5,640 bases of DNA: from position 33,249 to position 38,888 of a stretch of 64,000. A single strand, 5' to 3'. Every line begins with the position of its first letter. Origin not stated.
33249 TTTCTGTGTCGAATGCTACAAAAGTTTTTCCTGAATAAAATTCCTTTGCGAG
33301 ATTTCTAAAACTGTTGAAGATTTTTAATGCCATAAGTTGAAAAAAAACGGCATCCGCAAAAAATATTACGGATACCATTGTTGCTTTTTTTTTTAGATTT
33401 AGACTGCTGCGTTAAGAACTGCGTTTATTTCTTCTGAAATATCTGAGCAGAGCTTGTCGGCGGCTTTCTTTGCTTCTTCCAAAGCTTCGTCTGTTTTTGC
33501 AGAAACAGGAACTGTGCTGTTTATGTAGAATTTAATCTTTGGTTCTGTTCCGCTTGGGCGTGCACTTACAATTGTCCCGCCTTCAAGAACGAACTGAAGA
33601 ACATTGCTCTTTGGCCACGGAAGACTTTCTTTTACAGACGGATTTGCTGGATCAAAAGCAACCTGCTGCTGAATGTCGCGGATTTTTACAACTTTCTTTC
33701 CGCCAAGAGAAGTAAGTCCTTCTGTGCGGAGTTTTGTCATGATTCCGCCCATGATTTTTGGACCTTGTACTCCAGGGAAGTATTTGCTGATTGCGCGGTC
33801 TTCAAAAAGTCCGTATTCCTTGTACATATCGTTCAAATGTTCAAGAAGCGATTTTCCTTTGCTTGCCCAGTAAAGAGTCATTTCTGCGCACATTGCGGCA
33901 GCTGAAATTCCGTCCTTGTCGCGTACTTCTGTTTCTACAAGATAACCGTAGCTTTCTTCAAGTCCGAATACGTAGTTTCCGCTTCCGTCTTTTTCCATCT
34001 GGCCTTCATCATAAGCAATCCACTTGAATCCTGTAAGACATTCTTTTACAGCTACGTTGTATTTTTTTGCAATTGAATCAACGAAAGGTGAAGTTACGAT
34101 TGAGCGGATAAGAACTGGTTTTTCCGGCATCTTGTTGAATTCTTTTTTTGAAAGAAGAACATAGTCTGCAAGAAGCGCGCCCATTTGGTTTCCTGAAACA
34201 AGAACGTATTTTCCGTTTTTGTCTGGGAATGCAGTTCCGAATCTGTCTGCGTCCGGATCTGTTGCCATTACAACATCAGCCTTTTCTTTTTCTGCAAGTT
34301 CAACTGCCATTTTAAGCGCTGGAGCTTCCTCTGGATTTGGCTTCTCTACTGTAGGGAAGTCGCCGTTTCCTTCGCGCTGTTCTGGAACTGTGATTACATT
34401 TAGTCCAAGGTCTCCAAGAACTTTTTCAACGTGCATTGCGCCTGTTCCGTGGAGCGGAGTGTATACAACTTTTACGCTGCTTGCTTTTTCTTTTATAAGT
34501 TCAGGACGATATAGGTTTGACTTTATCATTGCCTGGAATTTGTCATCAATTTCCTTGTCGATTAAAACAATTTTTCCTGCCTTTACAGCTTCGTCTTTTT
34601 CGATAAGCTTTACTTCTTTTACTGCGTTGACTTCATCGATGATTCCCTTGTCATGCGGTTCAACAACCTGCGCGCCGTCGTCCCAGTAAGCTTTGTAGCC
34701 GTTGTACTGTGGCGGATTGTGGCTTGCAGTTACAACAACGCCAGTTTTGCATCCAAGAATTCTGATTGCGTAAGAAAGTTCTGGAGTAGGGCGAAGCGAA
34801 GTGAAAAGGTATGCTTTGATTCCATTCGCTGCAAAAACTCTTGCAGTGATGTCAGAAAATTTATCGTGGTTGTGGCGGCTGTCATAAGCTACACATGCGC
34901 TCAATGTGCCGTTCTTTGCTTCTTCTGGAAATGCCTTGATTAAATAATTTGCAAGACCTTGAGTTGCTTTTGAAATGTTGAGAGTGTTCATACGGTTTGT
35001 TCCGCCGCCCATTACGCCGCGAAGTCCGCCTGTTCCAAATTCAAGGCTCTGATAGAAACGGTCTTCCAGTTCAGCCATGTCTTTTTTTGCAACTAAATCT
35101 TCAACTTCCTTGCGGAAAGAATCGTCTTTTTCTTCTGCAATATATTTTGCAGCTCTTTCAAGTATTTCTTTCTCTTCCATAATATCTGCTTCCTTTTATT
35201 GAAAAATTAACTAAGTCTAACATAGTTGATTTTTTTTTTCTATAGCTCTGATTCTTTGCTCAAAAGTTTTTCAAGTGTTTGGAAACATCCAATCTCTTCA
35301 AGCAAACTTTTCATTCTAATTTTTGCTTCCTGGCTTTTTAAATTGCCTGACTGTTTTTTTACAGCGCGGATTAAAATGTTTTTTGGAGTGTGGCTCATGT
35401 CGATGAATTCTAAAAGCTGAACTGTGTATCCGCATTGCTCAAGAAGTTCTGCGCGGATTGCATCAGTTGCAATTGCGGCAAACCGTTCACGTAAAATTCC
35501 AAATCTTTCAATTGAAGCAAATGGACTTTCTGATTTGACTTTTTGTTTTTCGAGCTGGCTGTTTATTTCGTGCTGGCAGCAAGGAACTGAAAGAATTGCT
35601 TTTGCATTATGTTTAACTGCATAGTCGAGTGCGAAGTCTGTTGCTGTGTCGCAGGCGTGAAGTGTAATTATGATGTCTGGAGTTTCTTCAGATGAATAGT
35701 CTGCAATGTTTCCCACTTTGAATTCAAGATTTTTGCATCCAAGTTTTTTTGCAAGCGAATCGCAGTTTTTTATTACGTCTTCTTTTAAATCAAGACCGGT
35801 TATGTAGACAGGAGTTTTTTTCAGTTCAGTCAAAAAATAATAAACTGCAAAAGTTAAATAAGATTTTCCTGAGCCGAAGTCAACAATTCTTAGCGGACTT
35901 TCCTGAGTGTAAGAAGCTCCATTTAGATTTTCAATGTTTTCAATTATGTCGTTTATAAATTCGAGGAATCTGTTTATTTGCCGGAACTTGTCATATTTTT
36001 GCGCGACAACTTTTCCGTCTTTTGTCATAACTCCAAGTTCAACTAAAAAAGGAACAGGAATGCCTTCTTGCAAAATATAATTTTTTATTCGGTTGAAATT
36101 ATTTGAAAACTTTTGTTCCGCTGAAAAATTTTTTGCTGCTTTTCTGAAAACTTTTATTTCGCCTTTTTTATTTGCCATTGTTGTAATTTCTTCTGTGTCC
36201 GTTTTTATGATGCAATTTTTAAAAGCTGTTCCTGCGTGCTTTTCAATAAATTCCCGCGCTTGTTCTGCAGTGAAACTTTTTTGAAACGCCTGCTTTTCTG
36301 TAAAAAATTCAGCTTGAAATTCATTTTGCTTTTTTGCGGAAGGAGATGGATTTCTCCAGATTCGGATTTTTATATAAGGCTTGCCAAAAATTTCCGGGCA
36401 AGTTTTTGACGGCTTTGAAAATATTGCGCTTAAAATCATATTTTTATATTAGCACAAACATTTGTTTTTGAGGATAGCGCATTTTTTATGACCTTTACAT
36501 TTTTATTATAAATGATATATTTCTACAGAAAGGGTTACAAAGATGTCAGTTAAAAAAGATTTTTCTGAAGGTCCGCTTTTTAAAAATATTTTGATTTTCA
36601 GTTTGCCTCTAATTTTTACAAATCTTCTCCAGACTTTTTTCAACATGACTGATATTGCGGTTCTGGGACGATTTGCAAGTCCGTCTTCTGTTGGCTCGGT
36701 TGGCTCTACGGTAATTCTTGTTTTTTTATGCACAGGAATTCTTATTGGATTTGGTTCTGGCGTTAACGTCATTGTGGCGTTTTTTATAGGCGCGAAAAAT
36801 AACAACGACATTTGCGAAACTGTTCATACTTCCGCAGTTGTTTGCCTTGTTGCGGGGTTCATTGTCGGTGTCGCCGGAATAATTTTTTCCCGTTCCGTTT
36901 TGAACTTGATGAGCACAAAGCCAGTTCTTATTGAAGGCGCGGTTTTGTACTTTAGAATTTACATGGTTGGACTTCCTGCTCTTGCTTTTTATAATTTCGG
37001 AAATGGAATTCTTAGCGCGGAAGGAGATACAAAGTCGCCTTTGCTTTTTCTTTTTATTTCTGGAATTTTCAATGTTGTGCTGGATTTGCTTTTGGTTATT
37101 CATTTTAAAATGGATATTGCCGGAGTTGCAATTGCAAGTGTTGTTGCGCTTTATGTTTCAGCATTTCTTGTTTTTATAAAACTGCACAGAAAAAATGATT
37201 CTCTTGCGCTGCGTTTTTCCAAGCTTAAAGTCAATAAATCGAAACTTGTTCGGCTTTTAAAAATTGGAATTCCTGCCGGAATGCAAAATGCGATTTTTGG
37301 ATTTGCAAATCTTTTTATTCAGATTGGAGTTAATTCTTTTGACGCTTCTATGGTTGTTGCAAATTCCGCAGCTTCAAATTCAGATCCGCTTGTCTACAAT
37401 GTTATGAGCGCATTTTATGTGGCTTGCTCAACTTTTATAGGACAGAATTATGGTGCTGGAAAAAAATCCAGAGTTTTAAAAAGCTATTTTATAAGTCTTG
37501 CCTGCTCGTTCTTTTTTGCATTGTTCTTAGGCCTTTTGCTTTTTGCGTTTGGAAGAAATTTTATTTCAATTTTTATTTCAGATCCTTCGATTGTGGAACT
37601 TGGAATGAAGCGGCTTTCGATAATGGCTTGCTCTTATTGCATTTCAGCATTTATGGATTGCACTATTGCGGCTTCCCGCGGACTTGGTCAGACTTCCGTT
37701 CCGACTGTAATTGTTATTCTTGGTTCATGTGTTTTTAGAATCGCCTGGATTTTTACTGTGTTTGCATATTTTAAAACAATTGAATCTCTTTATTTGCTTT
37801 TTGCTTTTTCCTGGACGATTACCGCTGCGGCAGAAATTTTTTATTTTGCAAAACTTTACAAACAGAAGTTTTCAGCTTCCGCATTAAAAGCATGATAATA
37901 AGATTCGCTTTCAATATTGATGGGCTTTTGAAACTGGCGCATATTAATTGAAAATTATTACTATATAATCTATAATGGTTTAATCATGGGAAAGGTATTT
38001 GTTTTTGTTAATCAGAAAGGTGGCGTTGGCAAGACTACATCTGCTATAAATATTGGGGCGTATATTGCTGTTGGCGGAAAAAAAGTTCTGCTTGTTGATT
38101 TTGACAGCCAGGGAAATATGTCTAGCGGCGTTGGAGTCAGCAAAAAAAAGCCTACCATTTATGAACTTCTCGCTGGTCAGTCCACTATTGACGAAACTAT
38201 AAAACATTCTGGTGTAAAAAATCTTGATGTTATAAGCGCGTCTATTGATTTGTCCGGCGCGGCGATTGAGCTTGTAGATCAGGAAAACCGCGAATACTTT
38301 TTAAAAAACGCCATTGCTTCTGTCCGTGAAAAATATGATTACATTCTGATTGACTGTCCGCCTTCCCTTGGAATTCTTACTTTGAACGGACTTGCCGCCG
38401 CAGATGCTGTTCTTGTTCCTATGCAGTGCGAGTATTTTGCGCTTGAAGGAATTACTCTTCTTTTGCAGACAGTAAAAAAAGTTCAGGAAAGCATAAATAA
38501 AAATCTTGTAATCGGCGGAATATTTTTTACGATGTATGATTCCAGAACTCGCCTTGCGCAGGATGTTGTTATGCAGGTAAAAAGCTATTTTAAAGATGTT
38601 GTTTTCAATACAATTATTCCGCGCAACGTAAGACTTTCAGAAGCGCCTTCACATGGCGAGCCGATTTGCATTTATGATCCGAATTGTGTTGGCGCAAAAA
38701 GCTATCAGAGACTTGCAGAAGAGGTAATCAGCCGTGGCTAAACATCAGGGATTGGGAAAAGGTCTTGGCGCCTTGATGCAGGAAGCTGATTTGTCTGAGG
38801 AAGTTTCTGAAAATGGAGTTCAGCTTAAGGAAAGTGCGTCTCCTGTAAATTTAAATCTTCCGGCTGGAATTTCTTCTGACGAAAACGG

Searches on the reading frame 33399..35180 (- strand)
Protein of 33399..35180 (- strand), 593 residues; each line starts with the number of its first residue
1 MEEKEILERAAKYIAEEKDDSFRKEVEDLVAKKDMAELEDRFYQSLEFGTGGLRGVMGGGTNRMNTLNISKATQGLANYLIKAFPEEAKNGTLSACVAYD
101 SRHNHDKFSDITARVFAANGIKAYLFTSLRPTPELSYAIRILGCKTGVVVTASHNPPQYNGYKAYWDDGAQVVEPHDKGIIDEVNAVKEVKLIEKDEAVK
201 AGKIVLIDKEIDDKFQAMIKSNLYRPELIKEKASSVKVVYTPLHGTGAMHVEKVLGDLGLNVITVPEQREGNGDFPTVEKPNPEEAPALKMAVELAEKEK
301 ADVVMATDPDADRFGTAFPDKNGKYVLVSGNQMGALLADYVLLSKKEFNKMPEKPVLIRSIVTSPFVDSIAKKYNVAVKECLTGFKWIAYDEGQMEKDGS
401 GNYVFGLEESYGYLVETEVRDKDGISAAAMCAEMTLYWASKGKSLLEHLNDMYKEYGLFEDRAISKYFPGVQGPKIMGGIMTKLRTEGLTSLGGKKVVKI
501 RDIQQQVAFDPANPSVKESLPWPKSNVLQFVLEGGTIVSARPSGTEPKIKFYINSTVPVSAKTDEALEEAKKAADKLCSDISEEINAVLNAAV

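Call 21: search_protein_families(library=pfam, proteins=[window:33399-35180:-], max_evalue=0.001)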
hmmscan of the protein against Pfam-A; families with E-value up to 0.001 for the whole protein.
window:33399-35180:- (593 aa): 4 families
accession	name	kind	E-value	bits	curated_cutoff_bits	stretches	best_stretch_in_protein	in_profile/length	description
PF02878.22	PGM_PMM_I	-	9.3e-39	132.7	22.5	1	47-189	3-136/138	Phosphoglucomutase/phosphomannomutase, alpha/beta/alpha domain I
PF02879.22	PGM_PMM_II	-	4.9e-26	91.7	29.3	1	230-323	15-103/103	Phosphoglucomutase/phosphomannomutase, alpha/beta/alpha domain II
PF02880.22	PGM_PMM_III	-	9.7e-19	68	20.7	1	330-456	2-115/115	Phosphoglucomutase/phosphomannomutase, alpha/beta/alpha domain III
PF00408.26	PGM_PMM_IV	-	3.3e-05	24.3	23.1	1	497-569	12-65/68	Phosphoglucomutase/phosphomannomutase, C-terminal domain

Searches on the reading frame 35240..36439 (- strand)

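Call 21: search_protein_families(library=pfam, proteins=[window:35240-36439:-], max_evalue=0.001)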
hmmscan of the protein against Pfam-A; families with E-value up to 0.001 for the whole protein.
window:35240-36439:- (399 aa): 4 families
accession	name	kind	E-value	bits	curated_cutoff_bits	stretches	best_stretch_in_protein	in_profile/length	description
PF13679.12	Methyltransf_32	-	4.2e-42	143.9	27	1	150-295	1-143/143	Methyltransferase domain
PF13847.12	Methyltransf_31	-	5.4e-12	46.1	27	1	182-269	4-90/145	Methyltransferase domain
PF05206.20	TRM13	-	3.5e-08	33.7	26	1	165-317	6-168/257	Methyltransferase TRM13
PF13649.12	Methyltransf_25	-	0.00033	21.7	27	1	185-266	1-77/97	Methyltransferase domain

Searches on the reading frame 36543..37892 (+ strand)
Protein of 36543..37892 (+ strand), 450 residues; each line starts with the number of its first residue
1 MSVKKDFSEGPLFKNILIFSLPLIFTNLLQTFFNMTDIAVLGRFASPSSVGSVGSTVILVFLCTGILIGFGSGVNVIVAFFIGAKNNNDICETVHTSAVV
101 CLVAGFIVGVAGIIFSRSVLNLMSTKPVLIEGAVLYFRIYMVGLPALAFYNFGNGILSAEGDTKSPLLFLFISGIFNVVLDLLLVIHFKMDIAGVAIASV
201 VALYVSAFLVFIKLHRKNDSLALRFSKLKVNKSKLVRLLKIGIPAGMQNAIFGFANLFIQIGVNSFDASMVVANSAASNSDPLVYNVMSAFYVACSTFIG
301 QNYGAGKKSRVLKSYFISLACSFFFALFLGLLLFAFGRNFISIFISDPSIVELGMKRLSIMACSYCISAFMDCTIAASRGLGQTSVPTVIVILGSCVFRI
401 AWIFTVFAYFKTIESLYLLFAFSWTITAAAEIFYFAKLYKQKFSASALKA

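Call 21: search_protein_families(library=pfam, proteins=[window:36543-37892:+], max_evalue=0.001)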
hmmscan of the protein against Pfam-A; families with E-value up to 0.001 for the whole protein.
window:36543-37892:+ (450 aa): 1 family
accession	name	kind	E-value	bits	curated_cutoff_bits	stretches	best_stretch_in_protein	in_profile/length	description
PF01554.23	MatE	-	2.2e-45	154.7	24.9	2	22-182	1-160/161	MatE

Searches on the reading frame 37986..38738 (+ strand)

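Call 21: search_protein_families(library=pfam, proteins=[window:37986-38738:+], max_evalue=0.001)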
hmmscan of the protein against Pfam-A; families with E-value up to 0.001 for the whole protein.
window:37986-38738:+ (251 aa): 7 families
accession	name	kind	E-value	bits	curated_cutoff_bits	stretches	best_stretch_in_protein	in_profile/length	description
PF13614.12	AAA_31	-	6.3e-65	218.9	27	1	3-175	2-176/177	AAA domain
PF01656.29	CbiA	-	4.5e-25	88.4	25.4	1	6-227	2-125/125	CobQ/CobB/MinD/ParA nucleotide binding domain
PF09140.17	MipZ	-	2.1e-10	40.8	20.7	1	89-157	70-140/262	ATPase MipZ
PF06564.18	CBP_BcsQ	-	4.6e-10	39.8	21.3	1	11-245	10-231/234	Cellulose biosynthesis protein BcsQ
PF10609.15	ParA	-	6.8e-10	39.2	27.1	1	4-247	5-245/246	NUBPL iron-transfer P-loop NTPase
PF00142.24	Fer4_NifH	-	1.8e-09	37.9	25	1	8-249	5-246/271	4Fe-4S iron sulfur cluster binding proteins, NifH/frxC family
PF02374.21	ArsA_ATPase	-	2.5e-06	27.3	24.3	1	5-51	3-49/305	Anion-transporting ATPase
